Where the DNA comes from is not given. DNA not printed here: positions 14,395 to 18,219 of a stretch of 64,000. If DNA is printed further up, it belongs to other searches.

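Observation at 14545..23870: Compact helicase-nuclease / DUF1156 methyltransferase / DUF499 ATPase cassette: candidate anti-phage defence system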

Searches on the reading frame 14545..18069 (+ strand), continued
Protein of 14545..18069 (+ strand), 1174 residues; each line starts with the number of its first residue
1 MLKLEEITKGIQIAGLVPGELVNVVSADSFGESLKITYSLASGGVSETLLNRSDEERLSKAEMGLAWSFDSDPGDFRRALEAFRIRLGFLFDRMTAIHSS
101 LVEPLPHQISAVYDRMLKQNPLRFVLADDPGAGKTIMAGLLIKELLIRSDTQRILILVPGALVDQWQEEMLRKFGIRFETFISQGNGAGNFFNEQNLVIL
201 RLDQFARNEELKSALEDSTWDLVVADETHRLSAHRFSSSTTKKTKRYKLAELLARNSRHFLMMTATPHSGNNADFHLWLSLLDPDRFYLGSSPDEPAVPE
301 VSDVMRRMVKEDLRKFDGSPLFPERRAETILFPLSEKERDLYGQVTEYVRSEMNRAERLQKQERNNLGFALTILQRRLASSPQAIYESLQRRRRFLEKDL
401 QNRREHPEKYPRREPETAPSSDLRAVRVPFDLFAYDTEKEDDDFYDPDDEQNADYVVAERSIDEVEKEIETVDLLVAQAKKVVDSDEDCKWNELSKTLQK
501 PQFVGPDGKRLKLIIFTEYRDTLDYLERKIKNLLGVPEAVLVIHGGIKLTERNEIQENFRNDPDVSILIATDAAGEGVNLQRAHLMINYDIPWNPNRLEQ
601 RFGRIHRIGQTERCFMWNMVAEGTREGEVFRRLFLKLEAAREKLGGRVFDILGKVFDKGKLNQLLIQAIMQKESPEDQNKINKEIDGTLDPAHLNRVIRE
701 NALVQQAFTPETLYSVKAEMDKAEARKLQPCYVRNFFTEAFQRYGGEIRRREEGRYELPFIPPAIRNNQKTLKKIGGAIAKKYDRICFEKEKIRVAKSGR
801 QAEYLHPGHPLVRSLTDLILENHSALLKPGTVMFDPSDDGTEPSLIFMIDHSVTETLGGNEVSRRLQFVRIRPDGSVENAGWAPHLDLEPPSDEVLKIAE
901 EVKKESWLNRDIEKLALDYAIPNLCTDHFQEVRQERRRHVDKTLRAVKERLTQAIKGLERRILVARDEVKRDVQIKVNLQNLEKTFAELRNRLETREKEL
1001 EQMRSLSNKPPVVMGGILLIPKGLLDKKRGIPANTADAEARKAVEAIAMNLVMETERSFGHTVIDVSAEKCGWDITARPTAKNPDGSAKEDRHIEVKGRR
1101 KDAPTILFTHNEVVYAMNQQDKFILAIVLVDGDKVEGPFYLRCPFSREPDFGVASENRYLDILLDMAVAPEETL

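Call 46: list_cluster_members(proteins=[window:14545-18066:+, window:18092-20995:+, window:21003-23867:+, window:24504-25433:-])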
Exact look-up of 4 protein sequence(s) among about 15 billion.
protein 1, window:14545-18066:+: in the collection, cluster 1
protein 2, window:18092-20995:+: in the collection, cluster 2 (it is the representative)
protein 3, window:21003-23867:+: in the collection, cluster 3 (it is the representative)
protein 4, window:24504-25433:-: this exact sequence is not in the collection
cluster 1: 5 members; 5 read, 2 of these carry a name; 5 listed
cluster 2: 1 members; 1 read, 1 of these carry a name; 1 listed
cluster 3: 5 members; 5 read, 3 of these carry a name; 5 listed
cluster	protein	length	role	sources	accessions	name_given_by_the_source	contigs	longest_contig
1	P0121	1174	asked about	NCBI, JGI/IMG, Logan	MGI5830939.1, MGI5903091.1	MAG: helicase-related protein [Thermoguttaceae bacterium] | SNF2 family DNA or RNA helicase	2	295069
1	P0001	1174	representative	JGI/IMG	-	superfamily II DNA or RNA helicase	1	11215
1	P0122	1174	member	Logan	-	-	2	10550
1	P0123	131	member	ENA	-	-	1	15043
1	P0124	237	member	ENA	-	-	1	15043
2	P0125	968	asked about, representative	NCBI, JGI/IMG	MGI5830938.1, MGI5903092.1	MAG: DUF1156 domain-containing protein [Thermoguttaceae bacterium] | putative DNA methylase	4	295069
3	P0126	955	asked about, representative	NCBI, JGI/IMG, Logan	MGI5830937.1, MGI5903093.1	MAG: ATP-binding protein [Thermoguttaceae bacterium] | predicted AAA+ superfamily ATPase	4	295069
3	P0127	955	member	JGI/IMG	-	predicted AAA+ superfamily ATPase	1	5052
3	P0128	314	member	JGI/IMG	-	hypothetical protein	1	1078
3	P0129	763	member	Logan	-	-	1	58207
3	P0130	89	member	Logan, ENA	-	-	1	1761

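Call 67: predict_structure(alignment_id=A1)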
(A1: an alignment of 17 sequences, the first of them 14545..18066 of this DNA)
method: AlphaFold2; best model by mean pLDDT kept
length: 1174 residues; sequences in the alignment: 17
mean_pLDDT: 60.9   pTM: 0.39
mean pLDDT of the five models: 60.9, 56.6, 56.5, 53.7, 52.7
residues with pLDDT >= 90: 15; 70-90: 469; 50-70: 326; < 50: 364
segments of 3 or more residues with pLDDT < 50: 62-120, 127-133, 233-241, 265-272, 284-324, 359-365, 411-459, 572-583, 592-619, 641-647, 702-815, 1033-1038, 1068-1071, 1151-1154
pLDDT, mean of each block of 10 residues (from residue 1): 79 76 86 87 84 77 38 40 41 35 36 39 47 55 67 81 78 79 54 81 70 74 75 45 66 74 51 53 45 36 32 37 52 75 74 54 52 65 82 80 64 31 24 24 28 31 74 87 79 73 59 67 77 66 63 59 56 42 55 40 33 40 59 62 48 58 61 60 72 65 39 34 31 42 37 26 26 28 24 27 27 47 69 73 85 73 76 80 61 85 83 84 67 73 77 81 79 70 84 84 78 85 77 48 71 86 63 69 62 80 68 69 84 81 74 60 86 79
secondary structure, 60 per line:
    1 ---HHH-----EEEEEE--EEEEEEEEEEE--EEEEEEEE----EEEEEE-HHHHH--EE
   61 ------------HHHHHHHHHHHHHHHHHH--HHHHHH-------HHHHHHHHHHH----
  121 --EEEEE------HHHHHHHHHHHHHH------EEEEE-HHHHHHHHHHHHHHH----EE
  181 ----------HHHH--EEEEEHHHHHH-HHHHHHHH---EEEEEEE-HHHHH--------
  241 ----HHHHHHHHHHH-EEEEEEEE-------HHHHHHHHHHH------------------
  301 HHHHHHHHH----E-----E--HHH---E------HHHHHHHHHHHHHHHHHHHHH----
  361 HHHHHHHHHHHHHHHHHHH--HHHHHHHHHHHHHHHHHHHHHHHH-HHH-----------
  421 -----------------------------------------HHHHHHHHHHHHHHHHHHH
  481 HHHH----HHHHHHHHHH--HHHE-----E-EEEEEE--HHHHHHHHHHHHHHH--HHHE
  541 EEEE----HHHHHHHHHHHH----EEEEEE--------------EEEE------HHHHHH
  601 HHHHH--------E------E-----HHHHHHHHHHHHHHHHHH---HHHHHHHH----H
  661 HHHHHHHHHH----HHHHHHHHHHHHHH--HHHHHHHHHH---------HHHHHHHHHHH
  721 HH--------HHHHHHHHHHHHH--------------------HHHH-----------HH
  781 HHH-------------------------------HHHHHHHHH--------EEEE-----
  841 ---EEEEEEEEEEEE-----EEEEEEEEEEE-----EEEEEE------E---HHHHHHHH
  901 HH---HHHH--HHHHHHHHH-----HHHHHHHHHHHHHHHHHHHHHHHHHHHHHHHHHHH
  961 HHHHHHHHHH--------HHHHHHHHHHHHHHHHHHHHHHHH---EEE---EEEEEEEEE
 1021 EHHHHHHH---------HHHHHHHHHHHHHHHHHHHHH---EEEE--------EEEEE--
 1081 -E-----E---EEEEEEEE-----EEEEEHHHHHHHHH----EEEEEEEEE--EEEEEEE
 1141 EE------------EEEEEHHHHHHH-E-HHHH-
elements in order (helices of 4 or more, strands of 3 or more residues): E12-17 E20-30 E33-40 E45-50 H52-56 H73-90 H93-98 H106-116 E123-127 H134-147 E154-158 H160-174 H191-194 E197-201 H202-207 H209-216 E220-226 H228-232 H245-255 E257-264 H272-282 H301-309 H336-356 H361-379 H382-405 H462-484 H489-498 E512-517 H520-534 E540-544 H549-560 E565-570 E585-588 H595-605 H627-644 H648-655 H660-670 H675-688 H691-700 H710-722 H731-743 H764-767 H779-783 H815-823 E832-835 E844-855 E861-871 E877-882 H893-902 H906-909 H912-920 H926-970 H979-1002 E1006-1008 E1012-1021 H1022-1028 H1038-1058 E1062-1065 E1074-1078 E1092-1099 E1105-1109 H1110-1118 E1123-1131 E1134-1142 E1155-1159 H1160-1166 H1170-1173

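Call 72: fold_search(model_id=the predicted structure, library=pdb)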
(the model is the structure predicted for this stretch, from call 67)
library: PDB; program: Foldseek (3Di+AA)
matches with E <= 10: 1089; with E <= 0.001: 154
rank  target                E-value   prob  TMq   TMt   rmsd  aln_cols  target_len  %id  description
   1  6bog_A                3.9e-23  1.00  0.17  0.20  33.2      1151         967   16  Crystal structure of RapA, a Swi2/Snf2 protein that recycles RNA polymerase during transcription (released 2017-12-13)
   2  8t0l_F                3.9e-22  1.00  0.16  0.19  33.8      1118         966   17  E. coli Sw2/Snf2 ATPase RapA bound to both ADP-AlF3 and reconstituted E. coli RNA polymerase post-termination complex  (released 2025-04-02)
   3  8spg                  3.3e-21  1.00  0.16  0.20  31.6      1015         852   17  Crystal structure of N-terminally truncated Escherichia coli RapA in complex with MgADP (released 2024-07-03)
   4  8so8                  8.8e-21  1.00  0.18  0.22  28.4      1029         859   16  Crystal structure of an N-terminally truncated variant of Escherichia coli RapA (released 2024-07-03)
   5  4s20_K                3.1e-14  1.00  0.15  0.19  33.7      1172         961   16  Structural basis for transcription reactivation by RapA (released 2015-02-04)
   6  9jo5_K                1.4e-10  1.00  0.14  0.25  24.2       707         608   16  Structure of isw1-nucleosome complex in ADP-B state (released 2025-04-09)
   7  7tn2_W                2.1e-10  1.00  0.14  0.18  31.9       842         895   15  Composite model of a Chd1-nucleosome complex in the nucleotide-free state derived from 2.3A and 2.7A Cryo-EM maps (released 2022-03-02)
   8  8qy7                  2.3e-10  1.00  0.14  0.18  24.6       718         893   16  Zorya anti-bacteriophage defense system ZorD apo form (released 2024-11-06)
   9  1z63_A                7.3e-10  1.00  0.14  0.32  25.7       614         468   16  Sulfolobus solfataricus SWI2/SNF2 ATPase core in complex with dsDNA (released 2005-05-17)
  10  6g7e                  8.5e-10  1.00  0.14  0.11  26.2       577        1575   16  Crystal structure of Chaetomium thermophilum Mot1 (E1434Q, 1837-1886 deletion mutant) (released 2018-10-17)
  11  7bkp_A                2.0e-09  1.00  0.15  0.23  24.3       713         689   14  CryoEM structure of disease related M854K MDA5-dsRNA filament in complex with ATP (released 2021-11-17)
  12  7enn_K                2.3e-09  1.00  0.13  0.27  26.3       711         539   17  The structure of ALC1 bound to the nucleosome (released 2021-07-14)
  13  9jao_C                2.4e-09  1.00  0.14  0.25  23.1       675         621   17  The structure of SMARCAD1 bound to the hexasome in the presence of ADP-BeFx (released 2025-04-30)
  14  9b1e_A                2.4e-09  1.00  0.13  0.20  32.2       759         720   16  Cryo-EM structure of native SWR1 bound to nucleosome (composite structure) (released 2024-10-09)
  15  9lov_A                3.0e-09  1.00  0.14  0.23  25.2       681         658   16  LGP2:MDA5:dsRNA filament (released 2026-01-28)
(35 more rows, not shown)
